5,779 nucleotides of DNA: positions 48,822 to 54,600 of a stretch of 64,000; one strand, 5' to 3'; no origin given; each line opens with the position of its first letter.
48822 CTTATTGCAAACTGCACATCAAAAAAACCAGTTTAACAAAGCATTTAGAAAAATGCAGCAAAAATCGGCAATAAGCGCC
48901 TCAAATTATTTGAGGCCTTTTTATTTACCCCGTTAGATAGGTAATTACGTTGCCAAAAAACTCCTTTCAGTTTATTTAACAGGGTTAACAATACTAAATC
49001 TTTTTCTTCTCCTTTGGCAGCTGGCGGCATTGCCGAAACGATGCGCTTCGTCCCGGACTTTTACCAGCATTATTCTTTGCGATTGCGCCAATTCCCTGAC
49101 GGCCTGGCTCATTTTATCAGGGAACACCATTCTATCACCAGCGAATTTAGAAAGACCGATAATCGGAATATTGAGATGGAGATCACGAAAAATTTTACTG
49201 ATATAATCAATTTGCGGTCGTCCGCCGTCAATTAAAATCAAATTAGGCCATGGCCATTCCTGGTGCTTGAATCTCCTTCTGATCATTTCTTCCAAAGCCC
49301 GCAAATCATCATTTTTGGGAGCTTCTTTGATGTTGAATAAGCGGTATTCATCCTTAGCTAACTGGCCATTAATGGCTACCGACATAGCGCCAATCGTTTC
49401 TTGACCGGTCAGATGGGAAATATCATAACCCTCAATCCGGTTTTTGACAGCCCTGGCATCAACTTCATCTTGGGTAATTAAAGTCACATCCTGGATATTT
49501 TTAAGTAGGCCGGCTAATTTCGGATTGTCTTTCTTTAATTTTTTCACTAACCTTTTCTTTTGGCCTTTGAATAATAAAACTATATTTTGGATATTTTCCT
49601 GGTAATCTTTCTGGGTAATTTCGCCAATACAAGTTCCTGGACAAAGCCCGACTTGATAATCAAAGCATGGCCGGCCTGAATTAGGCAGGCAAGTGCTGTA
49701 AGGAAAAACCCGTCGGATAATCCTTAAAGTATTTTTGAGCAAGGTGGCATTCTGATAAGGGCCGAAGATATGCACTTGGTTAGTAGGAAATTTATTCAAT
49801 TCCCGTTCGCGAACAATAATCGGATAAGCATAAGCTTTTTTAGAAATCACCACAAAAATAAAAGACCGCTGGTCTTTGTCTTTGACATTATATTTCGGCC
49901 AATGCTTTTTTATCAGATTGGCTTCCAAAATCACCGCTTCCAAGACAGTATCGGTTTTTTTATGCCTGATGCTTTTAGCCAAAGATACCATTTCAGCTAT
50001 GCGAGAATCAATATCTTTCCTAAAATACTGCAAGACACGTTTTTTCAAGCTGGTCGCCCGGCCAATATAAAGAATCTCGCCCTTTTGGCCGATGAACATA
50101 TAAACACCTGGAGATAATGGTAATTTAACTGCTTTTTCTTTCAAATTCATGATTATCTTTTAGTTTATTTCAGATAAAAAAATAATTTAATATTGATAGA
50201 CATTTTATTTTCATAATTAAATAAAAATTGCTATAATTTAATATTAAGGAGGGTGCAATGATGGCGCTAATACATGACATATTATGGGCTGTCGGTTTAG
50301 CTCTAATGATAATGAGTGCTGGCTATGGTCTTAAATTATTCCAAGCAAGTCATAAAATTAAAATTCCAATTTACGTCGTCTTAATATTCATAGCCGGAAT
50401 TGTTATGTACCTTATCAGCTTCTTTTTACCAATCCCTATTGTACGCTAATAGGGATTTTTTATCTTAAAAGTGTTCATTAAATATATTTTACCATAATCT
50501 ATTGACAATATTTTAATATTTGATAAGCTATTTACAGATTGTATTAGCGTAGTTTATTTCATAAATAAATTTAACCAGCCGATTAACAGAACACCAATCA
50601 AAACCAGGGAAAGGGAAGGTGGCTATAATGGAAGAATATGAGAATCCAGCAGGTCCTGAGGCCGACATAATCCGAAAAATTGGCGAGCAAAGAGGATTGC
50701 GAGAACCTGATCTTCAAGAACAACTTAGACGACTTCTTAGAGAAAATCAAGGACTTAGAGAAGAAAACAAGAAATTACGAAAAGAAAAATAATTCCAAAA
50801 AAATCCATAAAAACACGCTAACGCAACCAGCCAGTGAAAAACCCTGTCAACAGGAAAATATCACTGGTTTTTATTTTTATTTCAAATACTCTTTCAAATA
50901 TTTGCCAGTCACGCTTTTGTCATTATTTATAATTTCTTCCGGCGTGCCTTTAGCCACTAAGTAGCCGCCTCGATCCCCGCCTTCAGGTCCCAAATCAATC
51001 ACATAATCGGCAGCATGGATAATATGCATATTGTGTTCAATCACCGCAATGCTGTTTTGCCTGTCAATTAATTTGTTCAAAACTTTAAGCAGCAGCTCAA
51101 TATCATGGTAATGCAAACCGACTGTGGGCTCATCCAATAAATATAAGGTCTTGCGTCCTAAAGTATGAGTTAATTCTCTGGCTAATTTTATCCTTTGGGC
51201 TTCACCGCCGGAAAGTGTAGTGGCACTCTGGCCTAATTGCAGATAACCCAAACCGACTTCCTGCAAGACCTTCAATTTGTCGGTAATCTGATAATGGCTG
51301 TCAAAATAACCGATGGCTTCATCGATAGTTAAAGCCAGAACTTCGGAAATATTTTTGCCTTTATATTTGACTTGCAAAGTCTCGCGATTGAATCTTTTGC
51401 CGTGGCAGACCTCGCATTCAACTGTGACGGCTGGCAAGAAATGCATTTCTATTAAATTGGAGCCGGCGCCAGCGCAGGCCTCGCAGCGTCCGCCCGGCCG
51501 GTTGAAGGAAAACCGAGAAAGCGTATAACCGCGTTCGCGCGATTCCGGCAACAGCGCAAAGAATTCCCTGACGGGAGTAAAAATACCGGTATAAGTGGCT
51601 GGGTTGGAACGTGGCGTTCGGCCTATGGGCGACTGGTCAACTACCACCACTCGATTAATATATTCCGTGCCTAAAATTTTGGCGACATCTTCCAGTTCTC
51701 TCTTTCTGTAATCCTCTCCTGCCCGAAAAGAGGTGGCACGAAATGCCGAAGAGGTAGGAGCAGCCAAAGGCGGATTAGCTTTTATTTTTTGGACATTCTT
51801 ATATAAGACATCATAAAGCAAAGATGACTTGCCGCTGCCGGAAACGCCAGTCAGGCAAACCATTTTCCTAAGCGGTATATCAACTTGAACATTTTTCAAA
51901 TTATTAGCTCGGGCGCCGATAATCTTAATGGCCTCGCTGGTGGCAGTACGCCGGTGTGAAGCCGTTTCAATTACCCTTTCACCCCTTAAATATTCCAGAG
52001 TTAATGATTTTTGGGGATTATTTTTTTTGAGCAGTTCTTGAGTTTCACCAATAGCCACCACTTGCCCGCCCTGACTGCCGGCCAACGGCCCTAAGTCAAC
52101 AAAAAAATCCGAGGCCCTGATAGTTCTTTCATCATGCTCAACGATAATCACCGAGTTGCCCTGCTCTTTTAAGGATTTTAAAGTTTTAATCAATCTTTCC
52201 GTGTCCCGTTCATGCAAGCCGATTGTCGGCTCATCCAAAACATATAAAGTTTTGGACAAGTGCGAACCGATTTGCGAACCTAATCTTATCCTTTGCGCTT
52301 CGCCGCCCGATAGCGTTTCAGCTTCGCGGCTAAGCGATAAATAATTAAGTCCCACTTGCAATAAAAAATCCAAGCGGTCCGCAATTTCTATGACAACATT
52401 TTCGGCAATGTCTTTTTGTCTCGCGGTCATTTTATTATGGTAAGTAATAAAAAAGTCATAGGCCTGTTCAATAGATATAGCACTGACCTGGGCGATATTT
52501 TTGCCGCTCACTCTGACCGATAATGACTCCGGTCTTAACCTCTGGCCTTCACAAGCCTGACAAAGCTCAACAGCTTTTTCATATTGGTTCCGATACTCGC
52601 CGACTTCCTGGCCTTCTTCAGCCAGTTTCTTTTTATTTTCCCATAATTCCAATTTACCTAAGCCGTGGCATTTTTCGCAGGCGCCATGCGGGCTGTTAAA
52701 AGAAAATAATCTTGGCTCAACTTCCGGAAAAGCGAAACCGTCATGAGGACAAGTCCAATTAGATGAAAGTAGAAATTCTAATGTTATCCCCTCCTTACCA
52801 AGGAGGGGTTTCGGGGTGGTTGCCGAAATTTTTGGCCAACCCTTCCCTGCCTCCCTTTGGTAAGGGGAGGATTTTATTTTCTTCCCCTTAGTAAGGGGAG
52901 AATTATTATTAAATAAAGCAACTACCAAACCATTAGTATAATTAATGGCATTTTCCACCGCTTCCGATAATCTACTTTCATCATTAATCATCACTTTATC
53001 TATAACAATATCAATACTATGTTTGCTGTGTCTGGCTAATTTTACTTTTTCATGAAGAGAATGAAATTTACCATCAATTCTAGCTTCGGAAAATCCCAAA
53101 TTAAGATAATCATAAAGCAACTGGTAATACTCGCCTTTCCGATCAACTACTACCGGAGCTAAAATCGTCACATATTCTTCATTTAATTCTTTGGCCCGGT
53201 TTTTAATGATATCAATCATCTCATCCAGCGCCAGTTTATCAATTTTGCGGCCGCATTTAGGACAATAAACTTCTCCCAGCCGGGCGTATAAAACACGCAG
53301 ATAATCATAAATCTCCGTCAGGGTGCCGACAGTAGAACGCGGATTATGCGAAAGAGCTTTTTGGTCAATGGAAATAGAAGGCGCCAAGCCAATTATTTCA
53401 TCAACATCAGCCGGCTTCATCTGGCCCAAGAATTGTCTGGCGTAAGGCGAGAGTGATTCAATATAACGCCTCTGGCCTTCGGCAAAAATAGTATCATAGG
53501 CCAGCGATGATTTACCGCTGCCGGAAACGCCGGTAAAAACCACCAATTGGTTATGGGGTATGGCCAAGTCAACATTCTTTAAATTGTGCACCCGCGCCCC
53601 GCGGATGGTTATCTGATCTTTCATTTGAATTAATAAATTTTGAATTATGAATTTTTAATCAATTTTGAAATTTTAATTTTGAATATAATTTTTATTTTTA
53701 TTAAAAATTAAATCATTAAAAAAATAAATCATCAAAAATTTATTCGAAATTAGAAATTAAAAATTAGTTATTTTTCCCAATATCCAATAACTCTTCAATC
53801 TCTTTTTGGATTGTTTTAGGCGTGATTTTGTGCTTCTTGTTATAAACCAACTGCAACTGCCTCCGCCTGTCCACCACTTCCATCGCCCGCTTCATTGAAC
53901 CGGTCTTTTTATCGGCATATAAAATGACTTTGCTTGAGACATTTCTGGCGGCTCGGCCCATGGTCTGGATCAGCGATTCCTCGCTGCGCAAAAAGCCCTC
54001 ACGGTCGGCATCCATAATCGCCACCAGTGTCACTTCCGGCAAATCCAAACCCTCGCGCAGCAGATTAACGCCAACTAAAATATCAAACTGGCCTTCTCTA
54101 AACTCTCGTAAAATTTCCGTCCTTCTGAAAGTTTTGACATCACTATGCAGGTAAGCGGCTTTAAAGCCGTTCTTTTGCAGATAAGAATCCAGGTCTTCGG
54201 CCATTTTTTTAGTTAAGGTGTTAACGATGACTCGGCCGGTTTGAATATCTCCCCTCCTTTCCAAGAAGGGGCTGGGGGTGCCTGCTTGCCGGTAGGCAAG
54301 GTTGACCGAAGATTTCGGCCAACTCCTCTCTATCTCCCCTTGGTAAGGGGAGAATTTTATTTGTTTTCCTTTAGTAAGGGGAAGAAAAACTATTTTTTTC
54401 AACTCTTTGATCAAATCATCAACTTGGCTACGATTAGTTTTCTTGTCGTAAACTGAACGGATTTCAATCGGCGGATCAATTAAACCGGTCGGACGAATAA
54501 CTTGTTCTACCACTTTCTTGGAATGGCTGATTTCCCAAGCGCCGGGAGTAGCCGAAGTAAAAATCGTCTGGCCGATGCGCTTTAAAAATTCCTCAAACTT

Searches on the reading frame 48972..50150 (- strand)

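Call 69: search_protein_families(library=pfam, proteins=[window:48972-50150:-], max_evalue=0.0001)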
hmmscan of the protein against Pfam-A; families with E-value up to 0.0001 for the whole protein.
window:48972-50150:- (392 aa): 2 families
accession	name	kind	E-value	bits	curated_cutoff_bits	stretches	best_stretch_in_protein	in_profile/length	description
PF08459.17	UvrC_RNaseH_dom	-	5.7e-36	124.2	22.3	1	231-372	5-157/159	UvrC RNAse H endonuclease domain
PF01541.30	GIY-YIG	-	1.7e-06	28.7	22.6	1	14-88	2-78/78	GIY-YIG catalytic domain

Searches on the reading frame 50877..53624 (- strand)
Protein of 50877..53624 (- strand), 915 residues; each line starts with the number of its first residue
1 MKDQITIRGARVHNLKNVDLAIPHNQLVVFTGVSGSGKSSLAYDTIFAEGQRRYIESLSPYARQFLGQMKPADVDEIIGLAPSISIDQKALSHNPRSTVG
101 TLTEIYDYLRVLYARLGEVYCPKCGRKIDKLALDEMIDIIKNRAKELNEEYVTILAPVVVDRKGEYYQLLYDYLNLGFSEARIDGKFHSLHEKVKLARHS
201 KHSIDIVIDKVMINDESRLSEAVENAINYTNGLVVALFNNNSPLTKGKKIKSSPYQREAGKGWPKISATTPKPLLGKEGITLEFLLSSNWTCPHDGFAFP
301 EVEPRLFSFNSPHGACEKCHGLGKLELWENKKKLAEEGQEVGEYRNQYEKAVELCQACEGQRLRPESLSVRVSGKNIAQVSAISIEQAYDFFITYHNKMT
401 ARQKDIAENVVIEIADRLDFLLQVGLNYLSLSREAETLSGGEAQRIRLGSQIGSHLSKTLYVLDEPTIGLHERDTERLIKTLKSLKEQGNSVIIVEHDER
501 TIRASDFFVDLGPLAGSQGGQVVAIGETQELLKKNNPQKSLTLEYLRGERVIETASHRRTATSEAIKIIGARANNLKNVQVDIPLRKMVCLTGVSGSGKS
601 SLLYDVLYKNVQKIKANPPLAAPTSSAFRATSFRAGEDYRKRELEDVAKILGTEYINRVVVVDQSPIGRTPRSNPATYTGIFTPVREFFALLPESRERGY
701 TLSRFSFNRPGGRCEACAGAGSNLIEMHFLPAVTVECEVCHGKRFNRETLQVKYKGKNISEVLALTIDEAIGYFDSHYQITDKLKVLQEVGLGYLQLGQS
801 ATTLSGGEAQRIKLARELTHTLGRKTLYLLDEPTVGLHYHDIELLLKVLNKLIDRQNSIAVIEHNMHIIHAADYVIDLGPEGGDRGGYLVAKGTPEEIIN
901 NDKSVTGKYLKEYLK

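Call 17: search_solved_structures(query=window:50877-53624:-, show_alignments=1, max_evalue=1e-50)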
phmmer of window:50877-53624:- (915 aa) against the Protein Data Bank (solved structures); distinct sequences matched with E-value up to 1e-50: 11.
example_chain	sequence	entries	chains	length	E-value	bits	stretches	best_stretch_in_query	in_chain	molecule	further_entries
3pih_A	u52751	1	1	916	3.1e-270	902.3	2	339-913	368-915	UvrABC system protein A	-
9gxk_A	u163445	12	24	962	4.5e-270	901.7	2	345-914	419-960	UvrABC system protein A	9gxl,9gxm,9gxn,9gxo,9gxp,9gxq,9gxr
9gxw_A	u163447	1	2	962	2.9e-269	899.1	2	345-914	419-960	UvrABC system protein A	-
9gxu_A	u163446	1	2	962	2.9e-269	899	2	345-914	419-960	UvrABC system protein A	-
2r6f_A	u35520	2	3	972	2.6e-265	886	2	345-914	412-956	Excinuclease ABC subunit A | Excinuclease ABC, A subunit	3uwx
3zqj_A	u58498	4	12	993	1.6e-242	810.6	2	337-913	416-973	UVRABC SYSTEM PROTEIN A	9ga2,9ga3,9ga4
9ga5_A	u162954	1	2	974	1.8e-242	810.4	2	337-912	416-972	UvrABC system protein A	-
6n9l_A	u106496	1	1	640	5e-229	765.9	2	371-913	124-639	UvrABC system protein A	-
3ux8_A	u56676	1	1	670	6.6e-228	762.2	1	372-914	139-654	Excinuclease ABC, A subunit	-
2vf7_A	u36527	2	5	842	1.4e-175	589.1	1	352-914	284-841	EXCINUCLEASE ABC, SUBUNIT A. | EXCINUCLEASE ABC SUBUNIT A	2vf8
7sh1_A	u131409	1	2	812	1.4e-132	446.9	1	658-914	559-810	Excinuclease ABC subunit UvrA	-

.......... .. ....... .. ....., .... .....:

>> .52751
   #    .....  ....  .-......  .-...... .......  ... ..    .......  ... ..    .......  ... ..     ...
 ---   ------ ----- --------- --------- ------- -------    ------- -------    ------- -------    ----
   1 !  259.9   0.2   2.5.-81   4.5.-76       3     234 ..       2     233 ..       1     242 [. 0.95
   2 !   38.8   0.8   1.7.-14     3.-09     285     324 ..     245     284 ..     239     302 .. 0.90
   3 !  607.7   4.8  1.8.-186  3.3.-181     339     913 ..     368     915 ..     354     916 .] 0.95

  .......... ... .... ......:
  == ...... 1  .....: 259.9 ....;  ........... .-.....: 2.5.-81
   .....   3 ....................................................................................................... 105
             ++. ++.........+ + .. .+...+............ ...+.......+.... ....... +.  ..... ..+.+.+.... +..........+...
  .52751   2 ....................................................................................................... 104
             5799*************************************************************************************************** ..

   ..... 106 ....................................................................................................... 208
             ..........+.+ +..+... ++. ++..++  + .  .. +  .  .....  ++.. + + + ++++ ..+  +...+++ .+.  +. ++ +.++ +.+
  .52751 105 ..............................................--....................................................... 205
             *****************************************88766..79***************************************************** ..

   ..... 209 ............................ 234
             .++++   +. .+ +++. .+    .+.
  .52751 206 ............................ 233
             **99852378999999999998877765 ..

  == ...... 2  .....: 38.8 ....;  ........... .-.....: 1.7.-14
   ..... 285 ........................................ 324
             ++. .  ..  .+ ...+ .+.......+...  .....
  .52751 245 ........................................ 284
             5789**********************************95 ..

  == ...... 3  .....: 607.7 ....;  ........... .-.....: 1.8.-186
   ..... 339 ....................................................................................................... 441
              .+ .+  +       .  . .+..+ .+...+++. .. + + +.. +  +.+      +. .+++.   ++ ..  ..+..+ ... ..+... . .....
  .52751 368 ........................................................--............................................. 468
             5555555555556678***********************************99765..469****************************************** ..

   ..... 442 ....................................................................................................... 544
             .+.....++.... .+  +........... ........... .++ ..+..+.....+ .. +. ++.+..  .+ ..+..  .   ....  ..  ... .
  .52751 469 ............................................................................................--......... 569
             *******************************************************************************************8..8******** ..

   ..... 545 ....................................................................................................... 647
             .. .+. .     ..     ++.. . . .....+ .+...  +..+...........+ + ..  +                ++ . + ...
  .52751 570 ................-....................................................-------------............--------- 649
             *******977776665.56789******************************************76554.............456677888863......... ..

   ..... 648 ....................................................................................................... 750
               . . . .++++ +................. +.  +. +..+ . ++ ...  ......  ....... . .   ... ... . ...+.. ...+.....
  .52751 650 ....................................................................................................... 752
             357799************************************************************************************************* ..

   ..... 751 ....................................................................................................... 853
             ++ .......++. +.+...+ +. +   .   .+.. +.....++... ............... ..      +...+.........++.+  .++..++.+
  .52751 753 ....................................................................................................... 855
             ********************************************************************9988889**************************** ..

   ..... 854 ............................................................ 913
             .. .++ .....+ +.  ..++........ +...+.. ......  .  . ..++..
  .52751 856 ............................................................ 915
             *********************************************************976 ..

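Call 70: search_protein_families(library=pfam, proteins=[window:50877-53624:-], max_evalue=0.0001)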
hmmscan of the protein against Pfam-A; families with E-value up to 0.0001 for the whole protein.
window:50877-53624:- (915 aa): 8 families
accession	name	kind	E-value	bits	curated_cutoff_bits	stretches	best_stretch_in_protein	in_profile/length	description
PF17760.6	UvrA_inter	-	2.5e-23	82.5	23.3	1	139-237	6-106/109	UvrA interaction domain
PF00005.33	ABC_tran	-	1.1e-21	78.3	25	1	770-834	79-136/137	ABC transporter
PF02463.25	SMC_N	-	1.5e-12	47.8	40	0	177-508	107-208/220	RecF/RecN/SMC N terminal domain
PF13555.12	AAA_29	-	2.5e-07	30.8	27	0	578-603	14-39/61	P-loop containing region of AAA domain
PF20703.3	nSTAND1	-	3.1e-07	30.8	27.1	0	572-664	19-123/379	Novel STAND NTPase 1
PF03193.22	RsgA_GTPase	-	5.1e-06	26.9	30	0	562-614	83-134/174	RsgA GTPase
PF13304.12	AAA_21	-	6.1e-06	26.9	27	0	447-495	247-296/304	AAA domain, putative AbiEii toxin, Type IV TA system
PF13191.12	AAA_16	-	1.3e-05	26.2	32.6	0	587-639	25-85/167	AAA ATPase domain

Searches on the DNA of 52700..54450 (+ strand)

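Call 39: search_rna_families(source=window, start=52700, end=54450, threshold=evalue, max_evalue=10)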
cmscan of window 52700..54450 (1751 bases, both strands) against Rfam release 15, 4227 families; matches with E-value up to 10: 20.
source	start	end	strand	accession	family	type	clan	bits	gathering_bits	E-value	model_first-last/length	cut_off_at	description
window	52792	52905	+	RF02573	LLnc147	Gene; sRNA;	-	25.6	127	0.087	1-102/102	no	Lactococcus lactis non-coding RNA 147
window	52773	52876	+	RF02232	sX13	Gene; sRNA;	-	22.9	50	0.11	1-115/115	no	Xanthomonadaceae sRNA sX13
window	52742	52834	-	RF02394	sau-63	Gene; sRNA;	-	22.6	100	0.21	1-98/98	no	Staphylococcus sRNA sau-63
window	52784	52905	+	RF00260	HepC_CRE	Cis-reg;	-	21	140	0.0082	1-176/176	no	Hepatitis C virus (HCV) cis-acting replication element (CRE)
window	52854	52898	+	RF00681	mir-198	Gene; miRNA;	-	20.5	70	0.59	1-62/62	no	mir-198 microRNA precursor family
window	52864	52950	+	RF01507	Afu_298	Gene; snRNA; snoRNA; CD-box;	-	20.4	40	6.4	1-93/93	no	A. fimigatus snoRNA Afu_298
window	52786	52879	+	RF00515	PyrR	Cis-reg;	-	20.1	54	7.9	1-115/115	no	PyrR binding site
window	52851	52900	+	RF03831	mir-627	Gene; miRNA;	-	19.7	86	0.46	20-69/87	no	mir-627 microRNA precursor family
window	54265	54377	-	RF02158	NPPA-AS1_3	Gene; lncRNA;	-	18.9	55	0.19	1-108/108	no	NPPA antisense RNA 1 conserved region 3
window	54327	54397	+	RF03603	mir-4899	Gene; miRNA;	-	18.7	85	2.4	1-87/87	no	mir-4899 microRNA precursor family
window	53745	53869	-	RF02316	TtnuHACA9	Gene; snRNA; snoRNA; HACA-box;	-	18.7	100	6.3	1-135/135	no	Tetrahymena snoRNA TtnuHACA9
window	54143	54229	-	RF02059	STnc50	Gene; sRNA;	-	18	55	8.6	1-84/84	no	Salmonella enterica sRNA STnc40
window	52779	52912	-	RF02320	TtnuHACA13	Gene; snRNA; snoRNA; HACA-box;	-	17.1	100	9.1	1-134/134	no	Tetrahymena snoRNA TtnuHACA13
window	54330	54387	+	RF01762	whalefall-1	Gene; sRNA;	-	16.8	37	0.41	1-56/56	no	Whalefall-1 RNA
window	53842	53920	-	RF00441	snoZ242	Gene; snRNA; snoRNA; CD-box;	-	14.5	90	1.7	1-198/198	no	Small nucleolar RNA Z242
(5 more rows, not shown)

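Call 71: search_dna_similar(query=window:52780-52905:+, collection=plasmids, mode=distant, max_evalue=0.01, max_rows=25)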
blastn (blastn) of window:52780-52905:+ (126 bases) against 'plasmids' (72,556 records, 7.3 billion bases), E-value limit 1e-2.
No match.

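Call 72: search_dna_similar(query=window:52780-52905:+, collection=phages, mode=distant, max_evalue=0.01, max_rows=25)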
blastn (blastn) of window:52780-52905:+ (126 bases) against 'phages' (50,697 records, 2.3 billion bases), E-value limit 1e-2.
No match.
